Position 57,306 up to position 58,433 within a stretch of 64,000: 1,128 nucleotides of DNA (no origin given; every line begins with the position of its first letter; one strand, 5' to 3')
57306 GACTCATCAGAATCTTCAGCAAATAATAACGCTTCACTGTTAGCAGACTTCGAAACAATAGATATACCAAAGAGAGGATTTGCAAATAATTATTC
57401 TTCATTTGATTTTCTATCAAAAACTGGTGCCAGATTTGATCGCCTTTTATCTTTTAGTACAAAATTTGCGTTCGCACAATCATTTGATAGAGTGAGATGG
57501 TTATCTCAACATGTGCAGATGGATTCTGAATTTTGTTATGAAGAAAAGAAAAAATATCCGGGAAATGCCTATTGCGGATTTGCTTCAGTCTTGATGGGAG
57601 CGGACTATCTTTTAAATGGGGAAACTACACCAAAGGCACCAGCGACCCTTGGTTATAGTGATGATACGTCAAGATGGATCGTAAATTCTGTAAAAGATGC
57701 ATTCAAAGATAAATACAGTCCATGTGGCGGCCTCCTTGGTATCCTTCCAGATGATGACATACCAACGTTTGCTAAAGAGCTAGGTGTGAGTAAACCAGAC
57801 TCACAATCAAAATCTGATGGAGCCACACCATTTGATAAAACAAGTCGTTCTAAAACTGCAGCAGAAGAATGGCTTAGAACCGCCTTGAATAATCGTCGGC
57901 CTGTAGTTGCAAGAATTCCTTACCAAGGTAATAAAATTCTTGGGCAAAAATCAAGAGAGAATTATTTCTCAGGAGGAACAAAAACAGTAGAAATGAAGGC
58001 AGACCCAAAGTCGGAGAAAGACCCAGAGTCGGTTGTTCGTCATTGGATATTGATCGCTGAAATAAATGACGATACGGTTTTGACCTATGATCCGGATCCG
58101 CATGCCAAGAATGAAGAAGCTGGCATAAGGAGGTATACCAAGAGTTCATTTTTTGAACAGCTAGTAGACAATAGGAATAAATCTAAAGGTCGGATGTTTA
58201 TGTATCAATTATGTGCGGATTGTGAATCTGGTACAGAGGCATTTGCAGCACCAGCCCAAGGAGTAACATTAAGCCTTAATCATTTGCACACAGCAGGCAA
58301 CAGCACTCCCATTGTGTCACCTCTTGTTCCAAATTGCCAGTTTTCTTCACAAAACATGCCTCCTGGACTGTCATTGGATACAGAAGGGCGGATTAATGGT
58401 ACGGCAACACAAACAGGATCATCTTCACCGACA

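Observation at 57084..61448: DGR target is a giant lipoprotein carrying two peptidase-type domains, including M23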

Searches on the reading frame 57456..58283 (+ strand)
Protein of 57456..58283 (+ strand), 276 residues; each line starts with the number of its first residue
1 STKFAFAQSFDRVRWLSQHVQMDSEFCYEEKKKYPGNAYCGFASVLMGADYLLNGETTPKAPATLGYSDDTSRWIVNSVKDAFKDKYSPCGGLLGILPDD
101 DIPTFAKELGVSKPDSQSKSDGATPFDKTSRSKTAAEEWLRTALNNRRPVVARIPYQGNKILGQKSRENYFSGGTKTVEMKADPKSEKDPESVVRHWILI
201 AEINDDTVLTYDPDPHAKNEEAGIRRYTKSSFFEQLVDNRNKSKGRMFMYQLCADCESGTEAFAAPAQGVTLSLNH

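Call 27: find_homologous_proteins(query=window:57456-58283:+, max_evalue=0.001)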
Query window:57456-58283:+: 1135 candidates shared short words with the query, none scored E <= 0.001.

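Call 31: search_solved_structures(query=A3, max_evalue=10, show_alignments=3)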
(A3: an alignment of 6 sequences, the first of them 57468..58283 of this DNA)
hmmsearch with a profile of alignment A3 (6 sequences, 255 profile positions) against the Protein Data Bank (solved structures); distinct sequences matched with E-value up to 10: 14.
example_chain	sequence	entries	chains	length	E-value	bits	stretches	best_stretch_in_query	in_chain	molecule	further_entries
9l5u_A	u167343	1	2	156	0.13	14.9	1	144-192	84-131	DUF4150 domain-containing protein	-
8hf6_A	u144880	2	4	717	0.82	12.3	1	169-194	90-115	Competence factor transporting ATP-binding protein/permease ComA | Transport/processing ATP-binding protein ComA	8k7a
8hf4_A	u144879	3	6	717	0.82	12.3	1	169-194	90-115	Transport/processing ATP-binding protein ComA | Competence factor transporting ATP-binding protein/permease ComA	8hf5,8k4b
8hf7_A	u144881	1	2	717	0.82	12.3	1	169-194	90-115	Competence factor transporting ATP-binding protein/permease ComA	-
8wtc_A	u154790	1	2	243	1.7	11.3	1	54-84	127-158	Protein-arginine kinase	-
4ckz_A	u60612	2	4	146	1.8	11.2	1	89-129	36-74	3-DEHYDROQUINATE DEHYDRATASE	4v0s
1h05_A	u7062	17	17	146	1.8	11.2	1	89-129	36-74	3-DEHYDROQUINATE DEHYDRATASE | PROTEIN (3-DEHYDROQUINATE DEHYDRATASE)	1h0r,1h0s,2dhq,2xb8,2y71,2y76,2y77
4ckw_B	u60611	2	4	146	1.8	11.2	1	89-129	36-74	3-DEHYDROQUINATE DEHYDRATASE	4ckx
4ckw_A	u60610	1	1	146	1.8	11.2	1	89-129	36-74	3-DEHYDROQUINATE DEHYDRATASE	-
3n76_A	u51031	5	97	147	1.8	11.2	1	89-129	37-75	3-dehydroquinate dehydratase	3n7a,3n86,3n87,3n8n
4kij_A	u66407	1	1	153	1.9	11.1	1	89-129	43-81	3-dehydroquinate dehydratase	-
4ki7_A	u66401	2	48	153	1.9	11.1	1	89-129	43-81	3-dehydroquinate dehydratase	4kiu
4kiw_A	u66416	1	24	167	2.2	10.9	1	89-129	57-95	3-dehydroquinate dehydratase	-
3n59_A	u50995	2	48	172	2.3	10.9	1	89-129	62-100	3-dehydroquinate dehydratase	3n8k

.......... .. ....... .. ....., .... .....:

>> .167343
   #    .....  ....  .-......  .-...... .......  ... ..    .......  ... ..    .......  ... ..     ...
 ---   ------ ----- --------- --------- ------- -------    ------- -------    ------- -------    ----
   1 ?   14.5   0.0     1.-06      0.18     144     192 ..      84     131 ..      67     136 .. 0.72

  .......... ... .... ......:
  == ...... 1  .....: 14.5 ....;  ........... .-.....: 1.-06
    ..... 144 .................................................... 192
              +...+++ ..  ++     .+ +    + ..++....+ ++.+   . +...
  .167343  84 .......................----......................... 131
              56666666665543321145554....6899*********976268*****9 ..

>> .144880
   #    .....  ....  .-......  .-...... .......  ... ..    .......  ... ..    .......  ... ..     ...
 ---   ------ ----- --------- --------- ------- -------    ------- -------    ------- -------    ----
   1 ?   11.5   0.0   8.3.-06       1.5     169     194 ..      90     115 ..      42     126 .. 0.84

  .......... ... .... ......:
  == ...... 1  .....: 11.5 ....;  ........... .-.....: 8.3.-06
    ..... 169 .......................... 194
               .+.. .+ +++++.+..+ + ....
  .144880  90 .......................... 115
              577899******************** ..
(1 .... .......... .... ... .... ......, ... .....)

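Call 34: find_homologous_proteins(query=A3, max_evalue=0.001)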
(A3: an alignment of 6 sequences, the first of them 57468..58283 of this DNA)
Query A3 (6 sequences) (272 aa, profile of the alignment): 1 proteins with E <= 0.001 among 2775 candidates.
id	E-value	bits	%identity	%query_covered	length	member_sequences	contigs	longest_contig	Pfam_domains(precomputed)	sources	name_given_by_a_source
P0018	2.6e-36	143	51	35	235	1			-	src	-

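Call 49: predict_structure(alignment_id=A4)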
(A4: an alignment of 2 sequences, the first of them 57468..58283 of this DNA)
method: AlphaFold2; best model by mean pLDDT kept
length: 272 residues; sequences in the alignment: 2
mean_pLDDT: 43.9   pTM: 0.53
mean pLDDT of the five models: 43.9, 36.9, 35.7, 32.4, 32.3
residues with pLDDT >= 90: 0; 70-90: 2; 50-70: 89; < 50: 181
segments of 3 or more residues with pLDDT < 50: 1-36, 51-71, 86-89, 91-101, 107-130, 152-191, 209-218, 233-242, 250-272
pLDDT, mean of each block of 10 residues (from residue 1): 30 34 37 46 54 38 39 53 52 42 47 34 40 60 64 35 29 28 38 61 62 42 64 45 54 36 24 22
secondary structure, 60 per line:
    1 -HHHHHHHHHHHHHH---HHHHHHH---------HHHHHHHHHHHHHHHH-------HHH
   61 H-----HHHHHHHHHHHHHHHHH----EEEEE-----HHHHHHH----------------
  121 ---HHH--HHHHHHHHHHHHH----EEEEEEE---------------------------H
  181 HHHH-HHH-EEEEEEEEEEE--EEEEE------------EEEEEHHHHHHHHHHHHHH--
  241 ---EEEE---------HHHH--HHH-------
elements in order: H2-15 H19-25 H35-50 H58-61 H67-83 E88-92 H98-104 H129-141 E146-152 H180-184 E190-200 E203-207 E220-224 H225-238 E244-247 H257-260

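Call 50: search_protein_representatives(alignment_id=A4)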
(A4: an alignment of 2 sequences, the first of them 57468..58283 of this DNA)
Query: 2 sequences, 279 profile positions. Proteins with E-value up to 0.001 (for the whole library): 7; up to 1e-10: 7; up to 1e-30: 4. The best 7 are listed.
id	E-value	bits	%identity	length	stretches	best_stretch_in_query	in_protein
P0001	6.9e-163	557.2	-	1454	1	1-279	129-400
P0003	1.9e-132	457.4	-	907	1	2-273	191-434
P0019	3.0e-88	312.4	-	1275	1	7-279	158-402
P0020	3.5e-47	177.7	-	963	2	10-185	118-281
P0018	4.2e-24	102.0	-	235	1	3-111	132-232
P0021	8.0e-23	97.8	-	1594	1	29-250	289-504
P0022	9.9e-14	68.0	-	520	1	23-243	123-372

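Call 51: search_protein_families(library=pfam, proteins=[P0019, P0020, P0021, P0022, P0018], max_evalue=0.001)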
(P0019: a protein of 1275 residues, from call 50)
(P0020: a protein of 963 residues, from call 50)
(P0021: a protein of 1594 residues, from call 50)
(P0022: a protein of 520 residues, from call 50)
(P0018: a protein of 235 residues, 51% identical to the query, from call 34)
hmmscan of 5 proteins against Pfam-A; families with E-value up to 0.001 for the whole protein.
P0019 (1275 aa): 4 families
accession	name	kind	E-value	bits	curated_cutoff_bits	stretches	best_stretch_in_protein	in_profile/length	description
PF07603.17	Lcl_C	-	3.7e-29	101.8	34.9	1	1121-1266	2-108/117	Lcl C-terminal domain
PF01551.29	Peptidase_M23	-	2e-12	47.6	28.7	1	726-817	2-92/96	Peptidase family M23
PF00041.27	fn3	-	7.3e-05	23.3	25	1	882-951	12-81/84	Fibronectin type III domain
PF05345.18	He_PIG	-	0.001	19.9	24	0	413-456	32-80/96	Putative Ig domain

P0020 (963 aa): 1 family
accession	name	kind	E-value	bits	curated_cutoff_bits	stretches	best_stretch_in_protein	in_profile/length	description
PF05345.18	He_PIG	-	1.6e-10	41.7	24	2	485-564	6-96/96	Putative Ig domain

P0021 (1594 aa): 6 families
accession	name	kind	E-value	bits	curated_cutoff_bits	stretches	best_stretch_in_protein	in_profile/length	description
PF25059.1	FN3_DSCAM-DSCAML_C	-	7.8e-21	74.7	39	0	953-986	41-74/89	DSCAM/DSCAML C-terminal Fn3-like domain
PF08329.16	ChitinaseA_N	-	2e-18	66.7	21.2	0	1120-1184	36-99/133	Chitinase A, N-terminal domain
PF00041.27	fn3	-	4.4e-18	65.7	25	0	922-991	14-83/84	Fibronectin type III domain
PF25788.1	Ig_Rha78A_N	-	7.9e-13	49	27.4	0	1150-1193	56-101/105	Rha78A-like, N-terminal immunoglobulin domain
PF21910.2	GH85_C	-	0.00015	22.5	27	0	1120-1165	15-60/95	GH85 endohexosaminidases, C-terminal domain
PF06848.17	Disaggr_repeat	-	0.00023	21.3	33.9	0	1119-1160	110-151/179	Disaggregatase related repeat domain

P0022 (520 aa): 1 family
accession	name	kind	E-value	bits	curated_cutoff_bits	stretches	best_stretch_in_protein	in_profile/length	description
PF05345.18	He_PIG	-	2.3e-05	25.2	24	1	393-454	8-80/96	Putative Ig domain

P0018 (235 aa): 0 families

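Call 65: predict_structure(alignment_id=A6)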
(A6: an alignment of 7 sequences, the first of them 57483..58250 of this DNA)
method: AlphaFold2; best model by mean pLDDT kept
length: 256 residues; sequences in the alignment: 7
mean_pLDDT: 80.3   pTM: 0.84
mean pLDDT of the five models: 80.3, 78.2, 75.2, 72.9, 65.7
residues with pLDDT >= 90: 86; 70-90: 110; 50-70: 41; < 50: 19
segments of 3 or more residues with pLDDT < 50: 13-17, 106-110, 250-256
pLDDT, mean of each block of 10 residues (from residue 1): 73 52 58 92 89 83 88 82 71 90 60 83 94 93 88 59 82 87 88 95 82 88 94 90 74 38
secondary structure, 60 per line:
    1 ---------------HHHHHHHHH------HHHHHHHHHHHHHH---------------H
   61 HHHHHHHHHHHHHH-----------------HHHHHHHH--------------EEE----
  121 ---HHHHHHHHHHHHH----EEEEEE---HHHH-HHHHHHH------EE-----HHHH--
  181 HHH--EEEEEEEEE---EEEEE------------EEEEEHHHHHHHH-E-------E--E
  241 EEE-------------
elements in order: H16-24 H31-44 H60-74 H92-99 E114-116 H124-136 E141-146 H150-153 H155-161 H175-178 E186-194 E198-202 E215-219 H220-227 E240-243

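Call 67: fold_search(model_id=the predicted structure, library=pdb)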
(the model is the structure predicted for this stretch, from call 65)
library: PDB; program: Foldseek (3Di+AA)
matches with E <= 10: 269; with E <= 0.001: 12
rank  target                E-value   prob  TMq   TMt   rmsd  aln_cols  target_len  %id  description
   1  2bu3_A                1.3e-04  1.00  0.43  0.53  11.1       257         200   13  Acyl-enzyme intermediate between Alr0975 and glutathione at pH 3.4 (released 2005-12-14)
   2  6th5_A                2.1e-04  1.00  0.42  0.49  10.4       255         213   13  Crystal structure of mature wildtype primitive Phytochelatin synthase from Nostoc spec. - Alr0975 (released 2020-11-25)
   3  6tjl_A                2.3e-04  1.00  0.44  0.51  10.1       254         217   15  Mature primitive pytochelatin synthase Alr0975 from Nostoc species bound to glutathione (released 2020-12-09)
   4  6th5_B                2.8e-04  1.00  0.43  0.50  10.3       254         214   12  Crystal structure of mature wildtype primitive Phytochelatin synthase from Nostoc spec. - Alr0975 (released 2020-11-25)
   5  9qvq_B                3.0e-04  1.00  0.27  0.23   7.4       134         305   14  Crystal structure of the CtaG_H128A variant from Ruminiclostridium cellulolyticum in complex with PHBA (P2(1)-medium) (released 2025-10-01)
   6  6tho_A                3.0e-04  1.00  0.44  0.50   9.9       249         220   12  Acylintermediate of glutathione and the mature primitive phytochelatin synthase Alr0975 from Nostoc PCC 7120 at atomic (released 2020-12-02)
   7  2btw_A                5.3e-04  1.00  0.45  0.53   9.5       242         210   12  Crystal structure of Alr0975 (released 2005-12-14)
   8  6tho_B                5.6e-04  1.00  0.43  0.48  11.2       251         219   12  Acylintermediate of glutathione and the mature primitive phytochelatin synthase Alr0975 from Nostoc PCC 7120 at atomic (released 2020-12-02)
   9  9qvl                  6.0e-04  1.00  0.38  0.32   9.2       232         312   11  Crystal structure of the CtaG_C11A variant from Ruminiclostridium cellulolyticum (P2(1)2(1)2(1)-small) (released 2025-10-01)
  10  2btw_B                8.2e-04  1.00  0.43  0.51   9.6       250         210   12  Crystal structure of Alr0975 (released 2005-12-14)
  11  8z4n_A                9.3e-04  1.00  0.37  0.41   7.4       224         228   15  Pseudomurein Endoisopeptidase PeiR-C90A (released 2025-04-23)
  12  3bcn_A                9.3e-04  0.97  0.36  0.42  10.5       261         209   11  Crystal structure of a papain-like cysteine protease Ervatamin-A complexed with irreversible inhibitor E-64 (released 2007-11-27)
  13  9qvp_A                1.1e-03  1.00  0.26  0.23   7.9       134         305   13  Crystal structure of the CtaG_H128A variant from Ruminiclostridium cellulolyticum (P2(1)2(1)2(1)-medium) (released 2025-10-01)
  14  9quz                  1.2e-03  1.00  0.29  0.25   7.0       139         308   14  Crystal structure of CtaG from Ruminiclostridium cellulolyticum (P2(1)-small) (released 2025-10-01)
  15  8z4h_A                1.4e-03  1.00  0.37  0.40   7.6       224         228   15  Pseudomurein Endoisopeptidase PeiR (released 2025-04-23)
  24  6v9z_A                8.3e-03  1.00  0.44  0.17   4.1       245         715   13  Cryo-EM structure of PCAT1 bound to its CtA peptide substrate (released 2020-01-22)
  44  3erv                  5.7e-02  0.89  0.42  0.52   7.2       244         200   10  Crystal structure of an putative C39-like peptidase from Bacillus anthracis (released 2008-10-14)
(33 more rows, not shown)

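Call 81: find_encoding_contigs(protein=P0019, flank=10000, max_places=3)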
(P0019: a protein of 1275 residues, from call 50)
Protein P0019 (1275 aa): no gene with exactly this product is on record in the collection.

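Call 82: find_encoding_contigs(protein=P0020, flank=8000, max_places=3)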
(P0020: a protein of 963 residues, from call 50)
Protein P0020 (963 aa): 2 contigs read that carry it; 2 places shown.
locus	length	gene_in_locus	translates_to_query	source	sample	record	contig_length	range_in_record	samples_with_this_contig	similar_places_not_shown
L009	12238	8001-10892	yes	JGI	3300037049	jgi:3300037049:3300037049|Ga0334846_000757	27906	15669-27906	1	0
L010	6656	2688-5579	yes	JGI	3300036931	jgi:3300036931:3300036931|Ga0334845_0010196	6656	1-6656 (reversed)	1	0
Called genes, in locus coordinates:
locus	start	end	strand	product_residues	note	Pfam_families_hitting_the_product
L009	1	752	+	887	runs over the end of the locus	PF02739:5_3_exonuc_N, PF01367:5_3_exonuc, PF01612:DNA_pol_A_exo1, PF22619:DNA_polI_exo1, PF00476:DNA_pol_A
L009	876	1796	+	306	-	PF00561:Abhydrolase_1, PF12146:Hydrolase_4, PF12697:Abhydrolase_6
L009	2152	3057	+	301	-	PF03781:FGE-sulfatase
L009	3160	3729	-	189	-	PF02525:Flavodoxin_2, PF03358:FMN_red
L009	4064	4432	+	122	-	PF00839:Cys_rich_FGFR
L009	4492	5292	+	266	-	PF03009:GDPD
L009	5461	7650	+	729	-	PF01553:Acyltransferase, PF00561:Abhydrolase_1, PF12146:Hydrolase_4, PF12697:Abhydrolase_6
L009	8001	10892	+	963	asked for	PF05345:He_PIG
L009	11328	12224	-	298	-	PF07479:NAD_Gly3P_dh_C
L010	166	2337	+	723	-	PF01553:Acyltransferase, PF00561:Abhydrolase_1, PF12146:Hydrolase_4, PF12697:Abhydrolase_6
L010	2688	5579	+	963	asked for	PF05345:He_PIG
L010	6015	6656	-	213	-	?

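Call 83: find_encoding_contigs(protein=P0021, flank=8000, max_places=3)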
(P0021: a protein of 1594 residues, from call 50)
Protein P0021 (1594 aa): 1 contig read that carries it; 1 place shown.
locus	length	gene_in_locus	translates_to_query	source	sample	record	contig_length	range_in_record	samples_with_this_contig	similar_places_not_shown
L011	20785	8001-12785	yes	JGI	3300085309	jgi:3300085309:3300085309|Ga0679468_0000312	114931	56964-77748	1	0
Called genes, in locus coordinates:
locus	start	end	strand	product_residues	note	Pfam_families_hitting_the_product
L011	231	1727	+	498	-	PF02321:OEP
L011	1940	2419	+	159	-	PF01880:Desulfoferrodox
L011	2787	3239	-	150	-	PF01850:PIN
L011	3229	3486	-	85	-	-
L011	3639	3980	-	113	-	PF12844:HTH_19, PF13560:HTH_31, PF01381:HTH_3, PF13443:HTH_26 (weak)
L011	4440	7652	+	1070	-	PF25873:WHD_MalT, PF03704:BTAD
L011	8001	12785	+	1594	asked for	PF00041:fn3 (faint), PF08329:ChitinaseA_N (faint), PF25059:FN3_DSCAM-DSCAML_C (faint), PF25788:Ig_Rha78A_N (faint)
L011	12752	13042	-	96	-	-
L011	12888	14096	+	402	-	-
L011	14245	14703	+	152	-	-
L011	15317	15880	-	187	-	PF03843:Slp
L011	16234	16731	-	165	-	PF02915:Rubrerythrin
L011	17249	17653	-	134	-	-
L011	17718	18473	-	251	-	PF00121:TIM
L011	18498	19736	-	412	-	PF00162:PGK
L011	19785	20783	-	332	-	PF00044:Gp_dh_N, PF02800:Gp_dh_C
